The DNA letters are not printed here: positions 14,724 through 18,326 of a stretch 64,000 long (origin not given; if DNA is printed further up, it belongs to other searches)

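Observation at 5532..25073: A 19.5-kb single ORF encoding a 6,513-aa lipoprotein made of at least six GLUG-type beta-helix modules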

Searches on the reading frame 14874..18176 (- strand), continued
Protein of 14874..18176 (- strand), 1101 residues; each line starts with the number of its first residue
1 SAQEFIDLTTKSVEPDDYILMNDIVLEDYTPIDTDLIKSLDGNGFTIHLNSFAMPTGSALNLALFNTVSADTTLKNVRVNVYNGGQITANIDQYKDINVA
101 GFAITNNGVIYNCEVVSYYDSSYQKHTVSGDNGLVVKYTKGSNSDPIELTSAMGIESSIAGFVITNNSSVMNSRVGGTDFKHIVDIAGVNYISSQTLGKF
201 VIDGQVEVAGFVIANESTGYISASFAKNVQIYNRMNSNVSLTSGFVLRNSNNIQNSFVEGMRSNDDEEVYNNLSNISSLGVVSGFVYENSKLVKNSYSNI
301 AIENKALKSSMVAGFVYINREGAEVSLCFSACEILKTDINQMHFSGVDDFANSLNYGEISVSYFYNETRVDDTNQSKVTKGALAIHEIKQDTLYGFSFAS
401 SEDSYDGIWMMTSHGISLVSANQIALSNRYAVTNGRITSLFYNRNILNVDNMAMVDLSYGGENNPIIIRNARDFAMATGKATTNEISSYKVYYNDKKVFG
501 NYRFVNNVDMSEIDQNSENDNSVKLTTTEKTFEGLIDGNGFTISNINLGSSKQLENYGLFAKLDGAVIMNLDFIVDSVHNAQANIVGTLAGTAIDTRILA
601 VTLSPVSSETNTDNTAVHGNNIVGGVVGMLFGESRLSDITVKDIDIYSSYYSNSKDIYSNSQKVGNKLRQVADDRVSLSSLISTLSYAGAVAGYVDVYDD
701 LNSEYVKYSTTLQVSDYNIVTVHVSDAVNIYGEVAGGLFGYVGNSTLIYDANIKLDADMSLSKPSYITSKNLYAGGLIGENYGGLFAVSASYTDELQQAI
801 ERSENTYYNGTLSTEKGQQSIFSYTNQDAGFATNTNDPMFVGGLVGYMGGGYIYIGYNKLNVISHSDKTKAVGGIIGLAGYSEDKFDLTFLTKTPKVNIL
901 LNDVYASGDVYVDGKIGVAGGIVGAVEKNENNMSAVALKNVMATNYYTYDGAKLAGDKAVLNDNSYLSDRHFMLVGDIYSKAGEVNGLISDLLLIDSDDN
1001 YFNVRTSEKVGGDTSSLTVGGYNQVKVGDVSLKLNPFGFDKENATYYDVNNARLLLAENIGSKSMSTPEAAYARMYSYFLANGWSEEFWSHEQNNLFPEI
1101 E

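Call 72: search_protein_representatives(alignment_id=A4)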
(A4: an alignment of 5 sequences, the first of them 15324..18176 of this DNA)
Query: 5 sequences, 1071 profile positions. Proteins with E-value up to 0.001 (for the whole library): 8216; up to 1e-10: 2382; up to 1e-30: 770. The best 150 are listed.
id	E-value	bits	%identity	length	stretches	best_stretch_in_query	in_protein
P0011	0.0e+00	1515.8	-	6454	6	49-1068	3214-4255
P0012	0.0e+00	1361.2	-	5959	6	6-1068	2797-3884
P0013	0.0e+00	1358.2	-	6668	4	1-1068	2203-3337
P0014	0.0e+00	1353.4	-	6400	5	2-1068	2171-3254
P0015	0.0e+00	1300.0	-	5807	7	39-1068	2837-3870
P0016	0.0e+00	1241.4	-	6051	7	76-1068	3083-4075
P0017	0.0e+00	1228.0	-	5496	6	24-1068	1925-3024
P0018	0.0e+00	1178.5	-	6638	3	1-1068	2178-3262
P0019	0.0e+00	1176.2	-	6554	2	1-1068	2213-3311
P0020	0.0e+00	1174.7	-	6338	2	3-1068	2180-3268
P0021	0.0e+00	1162.9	-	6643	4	7-1068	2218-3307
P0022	0.0e+00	1154.1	-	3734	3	1-1068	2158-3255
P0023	0.0e+00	1147.9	-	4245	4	18-1067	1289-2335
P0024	0.0e+00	1138.3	-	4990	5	37-1068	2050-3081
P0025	0.0e+00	1121.3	-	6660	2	14-1068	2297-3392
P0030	0.0e+00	1101.3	-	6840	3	4-1068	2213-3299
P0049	7.5e-287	971.1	-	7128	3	1-1068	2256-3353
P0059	4.6e-236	802.9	-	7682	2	18-1024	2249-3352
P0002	1.4e-196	672.2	-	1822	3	83-1048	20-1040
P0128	2.1e-190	651.7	-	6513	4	94-1066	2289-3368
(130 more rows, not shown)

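Call 103: fold_search(model_id=the predicted structure, library=viral)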
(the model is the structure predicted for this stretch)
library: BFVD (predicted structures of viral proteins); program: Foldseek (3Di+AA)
matches with E <= 10: 198; with E <= 0.001: 10
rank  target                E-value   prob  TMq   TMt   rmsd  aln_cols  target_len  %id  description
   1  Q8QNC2                3.4e-12  1.00  0.25  0.23  20.2      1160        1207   11  EsV-1-160 [Ectocarpus siliculosus virus 1 (isolate New Zealand/Kaikoura/1988)]
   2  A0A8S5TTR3            3.6e-06  1.00  0.17  0.32   7.1       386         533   15  Putative immunoglobulin A1 protease [Siphoviridae sp. ct5jB2]
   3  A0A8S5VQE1            1.9e-05  1.00  0.16  0.29  10.3       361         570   18  (no name in the UniProt tables at hand)
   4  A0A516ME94            3.8e-05  0.41  0.10  0.10  24.6      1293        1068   10  (no name in the UniProt tables at hand)
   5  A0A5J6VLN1            1.5e-04  1.00  0.17  0.32  16.5       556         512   11  Uncharacterized protein [Megaviridae environmental sample]
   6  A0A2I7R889            1.6e-04  0.87  0.11  0.16  24.6       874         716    8  (no name in the UniProt tables at hand)
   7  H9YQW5                2.0e-04  1.00  0.18  0.35  26.9       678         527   12  (no name in the UniProt tables at hand)
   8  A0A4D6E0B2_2          2.0e-04  0.85  0.15  0.15  21.3      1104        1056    9  (no name in the UniProt tables at hand)
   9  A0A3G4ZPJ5            7.1e-04  0.95  0.16  0.23  23.0      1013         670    8  Right handed beta helix domain-containing protein [Barrevirus sp.]
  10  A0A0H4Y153            7.1e-04  0.25  0.07  0.12  20.3       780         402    6  Uncharacterized protein [Salmon gill poxvirus]
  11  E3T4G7                1.1e-03  0.97  0.16  0.18  23.9       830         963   11  Hedgehog/Intein (Hint) domain-containing protein [Cafeteria roenbergensis virus (strain BV-PW1)]
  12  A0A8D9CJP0            2.0e-03  0.54  0.08  0.14  22.3       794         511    6  Caspase 9 inhibitor [Ectromelia virus]
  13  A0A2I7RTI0            2.6e-03  0.33  0.10  0.12  25.4       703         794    9  (no name in the UniProt tables at hand)
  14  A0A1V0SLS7            2.7e-03  0.25  0.10  0.14  25.2      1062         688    7  Right handed beta helix domain-containing protein [Klosneuvirus KNV1]
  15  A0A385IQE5            6.8e-03  0.44  0.11  0.19  21.8       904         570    9  Tail spike protein [Escherichia phage LL11]
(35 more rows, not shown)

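Call 105: list_cluster_members(proteins=[P0014, P0013, P0019, P0030, P0011, P0049, P0059, P0128])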
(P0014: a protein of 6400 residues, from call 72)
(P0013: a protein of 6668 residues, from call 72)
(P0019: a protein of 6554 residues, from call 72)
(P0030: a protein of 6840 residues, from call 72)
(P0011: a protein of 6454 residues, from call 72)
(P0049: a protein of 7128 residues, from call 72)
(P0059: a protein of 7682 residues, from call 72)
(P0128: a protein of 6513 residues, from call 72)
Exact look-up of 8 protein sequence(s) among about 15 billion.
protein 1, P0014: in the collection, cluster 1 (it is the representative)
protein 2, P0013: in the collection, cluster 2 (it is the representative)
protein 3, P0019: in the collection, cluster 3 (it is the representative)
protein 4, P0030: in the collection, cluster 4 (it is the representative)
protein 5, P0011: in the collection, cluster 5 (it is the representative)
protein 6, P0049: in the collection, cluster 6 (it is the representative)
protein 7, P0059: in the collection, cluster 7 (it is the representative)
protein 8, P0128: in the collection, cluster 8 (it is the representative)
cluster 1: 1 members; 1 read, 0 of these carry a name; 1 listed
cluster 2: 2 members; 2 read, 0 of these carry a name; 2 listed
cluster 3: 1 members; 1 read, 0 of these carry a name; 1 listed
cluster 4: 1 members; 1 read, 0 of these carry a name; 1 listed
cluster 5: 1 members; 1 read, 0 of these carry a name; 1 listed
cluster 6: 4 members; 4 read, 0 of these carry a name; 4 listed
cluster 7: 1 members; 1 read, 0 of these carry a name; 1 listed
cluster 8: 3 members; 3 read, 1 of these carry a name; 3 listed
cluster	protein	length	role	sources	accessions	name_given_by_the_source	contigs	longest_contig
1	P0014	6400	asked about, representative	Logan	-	-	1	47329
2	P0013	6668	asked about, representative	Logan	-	-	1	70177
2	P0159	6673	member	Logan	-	-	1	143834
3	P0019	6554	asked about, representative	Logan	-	-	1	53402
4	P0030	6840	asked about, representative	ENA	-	-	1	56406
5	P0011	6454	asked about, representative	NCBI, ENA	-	-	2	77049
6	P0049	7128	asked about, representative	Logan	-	-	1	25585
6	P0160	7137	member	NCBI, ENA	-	-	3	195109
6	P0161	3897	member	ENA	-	-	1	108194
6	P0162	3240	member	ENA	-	-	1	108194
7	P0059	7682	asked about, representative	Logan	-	-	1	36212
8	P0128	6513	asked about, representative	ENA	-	-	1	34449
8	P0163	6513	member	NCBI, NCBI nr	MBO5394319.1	MAG: hypothetical protein J6A28_00245 [Clostridia bacterium] | hypothetical protein [Clostridia bacterium]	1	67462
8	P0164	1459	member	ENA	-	-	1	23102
